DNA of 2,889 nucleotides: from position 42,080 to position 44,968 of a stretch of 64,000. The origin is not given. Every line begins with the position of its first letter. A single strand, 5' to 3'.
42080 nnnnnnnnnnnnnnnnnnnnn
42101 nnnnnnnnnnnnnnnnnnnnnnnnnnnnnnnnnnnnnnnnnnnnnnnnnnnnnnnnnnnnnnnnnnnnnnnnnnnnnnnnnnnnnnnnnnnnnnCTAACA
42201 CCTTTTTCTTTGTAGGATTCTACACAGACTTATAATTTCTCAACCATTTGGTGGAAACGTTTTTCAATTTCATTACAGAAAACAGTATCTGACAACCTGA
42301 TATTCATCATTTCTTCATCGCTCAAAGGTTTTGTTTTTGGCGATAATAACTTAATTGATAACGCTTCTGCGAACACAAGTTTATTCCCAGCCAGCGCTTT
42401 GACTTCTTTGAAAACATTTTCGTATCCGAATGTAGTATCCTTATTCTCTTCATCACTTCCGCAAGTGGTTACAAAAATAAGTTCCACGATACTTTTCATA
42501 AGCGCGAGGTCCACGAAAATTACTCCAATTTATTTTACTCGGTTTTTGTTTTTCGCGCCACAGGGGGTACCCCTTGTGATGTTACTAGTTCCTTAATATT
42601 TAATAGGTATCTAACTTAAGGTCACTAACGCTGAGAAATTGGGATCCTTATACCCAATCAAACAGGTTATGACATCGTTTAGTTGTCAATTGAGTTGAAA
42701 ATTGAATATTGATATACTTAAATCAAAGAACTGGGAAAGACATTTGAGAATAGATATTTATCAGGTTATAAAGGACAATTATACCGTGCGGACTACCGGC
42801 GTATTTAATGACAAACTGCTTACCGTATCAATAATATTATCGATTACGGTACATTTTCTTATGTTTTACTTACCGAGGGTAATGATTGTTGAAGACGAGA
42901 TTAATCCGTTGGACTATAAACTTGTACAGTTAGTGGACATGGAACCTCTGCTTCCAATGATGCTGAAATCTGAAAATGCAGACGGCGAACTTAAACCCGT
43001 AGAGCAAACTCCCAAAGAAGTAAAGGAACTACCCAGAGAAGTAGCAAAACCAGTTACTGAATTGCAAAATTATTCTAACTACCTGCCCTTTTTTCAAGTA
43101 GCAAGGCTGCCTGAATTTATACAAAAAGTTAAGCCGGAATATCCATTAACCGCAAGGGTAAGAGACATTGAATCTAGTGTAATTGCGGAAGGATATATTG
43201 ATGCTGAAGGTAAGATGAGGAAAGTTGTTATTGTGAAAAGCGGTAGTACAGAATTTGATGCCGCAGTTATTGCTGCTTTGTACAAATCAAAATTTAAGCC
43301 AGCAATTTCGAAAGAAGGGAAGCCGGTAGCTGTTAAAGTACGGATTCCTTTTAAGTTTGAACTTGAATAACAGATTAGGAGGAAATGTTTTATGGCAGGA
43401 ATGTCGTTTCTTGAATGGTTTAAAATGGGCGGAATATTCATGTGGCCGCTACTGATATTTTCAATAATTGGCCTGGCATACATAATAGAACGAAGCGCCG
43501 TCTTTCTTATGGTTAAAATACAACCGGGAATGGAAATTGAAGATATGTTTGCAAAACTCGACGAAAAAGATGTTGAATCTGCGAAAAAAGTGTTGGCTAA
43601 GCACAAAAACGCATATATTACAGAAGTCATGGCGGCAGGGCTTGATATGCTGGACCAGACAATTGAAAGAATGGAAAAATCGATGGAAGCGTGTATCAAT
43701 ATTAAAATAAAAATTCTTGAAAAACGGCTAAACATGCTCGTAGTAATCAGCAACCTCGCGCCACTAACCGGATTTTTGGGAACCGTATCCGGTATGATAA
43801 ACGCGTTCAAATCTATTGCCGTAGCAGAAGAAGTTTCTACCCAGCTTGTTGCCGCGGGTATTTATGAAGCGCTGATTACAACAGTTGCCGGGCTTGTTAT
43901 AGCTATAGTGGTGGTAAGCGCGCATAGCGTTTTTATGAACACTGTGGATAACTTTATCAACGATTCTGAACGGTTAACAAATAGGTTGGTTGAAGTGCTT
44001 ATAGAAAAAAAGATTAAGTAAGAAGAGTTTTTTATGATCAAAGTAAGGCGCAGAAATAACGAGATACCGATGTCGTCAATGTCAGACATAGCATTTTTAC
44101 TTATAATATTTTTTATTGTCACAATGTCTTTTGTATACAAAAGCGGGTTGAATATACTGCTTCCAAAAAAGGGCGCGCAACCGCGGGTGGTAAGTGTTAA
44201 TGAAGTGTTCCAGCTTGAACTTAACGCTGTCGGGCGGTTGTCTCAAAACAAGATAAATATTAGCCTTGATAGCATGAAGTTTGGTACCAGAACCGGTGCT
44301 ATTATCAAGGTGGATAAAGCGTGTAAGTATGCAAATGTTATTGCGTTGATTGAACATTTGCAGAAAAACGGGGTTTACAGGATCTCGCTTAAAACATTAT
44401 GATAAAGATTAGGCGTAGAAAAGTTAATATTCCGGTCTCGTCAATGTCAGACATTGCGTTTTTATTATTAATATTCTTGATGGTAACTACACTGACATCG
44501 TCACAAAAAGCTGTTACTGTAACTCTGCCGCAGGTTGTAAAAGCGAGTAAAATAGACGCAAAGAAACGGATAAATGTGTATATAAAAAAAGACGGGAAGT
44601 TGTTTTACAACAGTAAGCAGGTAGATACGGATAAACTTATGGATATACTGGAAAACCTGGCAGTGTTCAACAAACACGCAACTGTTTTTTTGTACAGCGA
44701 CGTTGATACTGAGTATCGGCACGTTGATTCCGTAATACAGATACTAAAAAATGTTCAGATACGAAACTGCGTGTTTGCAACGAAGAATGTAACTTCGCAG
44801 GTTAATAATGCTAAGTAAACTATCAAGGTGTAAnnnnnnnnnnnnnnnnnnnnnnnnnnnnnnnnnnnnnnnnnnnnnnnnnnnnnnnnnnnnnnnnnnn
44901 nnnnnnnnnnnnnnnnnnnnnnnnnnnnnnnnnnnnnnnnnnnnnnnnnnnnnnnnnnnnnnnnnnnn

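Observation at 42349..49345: About 150-bp direct repeats derived from a flavodoxin gene 3' end bracket a 6.7 kb TonB-ExbB-ExbD-ExbD-TBDT-GH127 block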

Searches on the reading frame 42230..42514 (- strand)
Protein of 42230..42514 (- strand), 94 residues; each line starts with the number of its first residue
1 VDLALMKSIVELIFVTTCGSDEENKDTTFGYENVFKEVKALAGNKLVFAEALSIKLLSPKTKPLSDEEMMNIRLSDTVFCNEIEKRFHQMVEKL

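Call 5: search_protein_families(library=pfam, proteins=[window:42230-42514:-], max_evalue=0.01)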
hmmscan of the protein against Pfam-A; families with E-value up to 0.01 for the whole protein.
window:42230-42514:- (94 aa): 0 families

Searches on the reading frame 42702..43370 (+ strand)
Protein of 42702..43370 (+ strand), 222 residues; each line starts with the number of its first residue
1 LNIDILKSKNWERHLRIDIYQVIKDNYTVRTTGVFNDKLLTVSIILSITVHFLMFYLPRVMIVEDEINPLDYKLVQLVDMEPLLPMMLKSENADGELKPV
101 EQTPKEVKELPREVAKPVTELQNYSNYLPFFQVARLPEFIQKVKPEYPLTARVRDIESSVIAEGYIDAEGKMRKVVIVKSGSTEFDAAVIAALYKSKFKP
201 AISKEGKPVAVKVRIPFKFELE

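Call 5: search_protein_families(library=pfam, proteins=[window:42702-43370:+], max_evalue=0.01)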
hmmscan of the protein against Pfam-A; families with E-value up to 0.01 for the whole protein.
window:42702-43370:+ (222 aa): 2 families
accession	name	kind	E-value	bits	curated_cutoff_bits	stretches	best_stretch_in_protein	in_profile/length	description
PF03544.19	TonB_C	-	2.1e-15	57.3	24.6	1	144-221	2-79/79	Gram-negative bacterial TonB protein C-terminal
PF13103.11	TonB_2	-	0.00077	20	22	1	166-213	34-81/85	TonB C terminal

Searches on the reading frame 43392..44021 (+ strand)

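Call 5: search_protein_families(library=pfam, proteins=[window:43392-44021:+], max_evalue=0.01)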
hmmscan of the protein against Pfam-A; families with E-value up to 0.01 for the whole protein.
window:43392-44021:+ (209 aa): 1 family
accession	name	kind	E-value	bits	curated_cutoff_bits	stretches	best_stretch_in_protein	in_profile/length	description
PF01618.21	MotA_ExbB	-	1.4e-27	96.4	22.9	1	73-192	3-125/127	MotA/TolQ/ExbB proton channel family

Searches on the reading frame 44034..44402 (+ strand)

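Call 5: search_protein_families(library=pfam, proteins=[window:44034-44402:+], max_evalue=0.01)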
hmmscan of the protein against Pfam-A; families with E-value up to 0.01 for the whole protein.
window:44034-44402:+ (122 aa): 1 family
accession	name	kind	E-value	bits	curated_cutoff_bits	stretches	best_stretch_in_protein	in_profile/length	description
PF02472.21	ExbD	-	4.7e-19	69.2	25.4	1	6-121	3-125/128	Biopolymer transport protein ExbD/TolR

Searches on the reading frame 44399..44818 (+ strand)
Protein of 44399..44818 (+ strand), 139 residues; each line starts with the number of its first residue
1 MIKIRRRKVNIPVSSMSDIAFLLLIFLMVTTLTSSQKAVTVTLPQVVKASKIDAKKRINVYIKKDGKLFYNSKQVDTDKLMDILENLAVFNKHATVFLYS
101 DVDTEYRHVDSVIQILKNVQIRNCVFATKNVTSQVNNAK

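Call 5: search_protein_families(library=pfam, proteins=[window:44399-44818:+], max_evalue=0.01)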
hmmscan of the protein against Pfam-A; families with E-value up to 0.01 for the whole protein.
window:44399-44818:+ (139 aa): 1 family
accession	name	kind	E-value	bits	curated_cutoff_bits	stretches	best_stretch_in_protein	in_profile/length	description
PF02472.21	ExbD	-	1.5e-24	86.9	25.4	1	7-129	4-126/128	Biopolymer transport protein ExbD/TolR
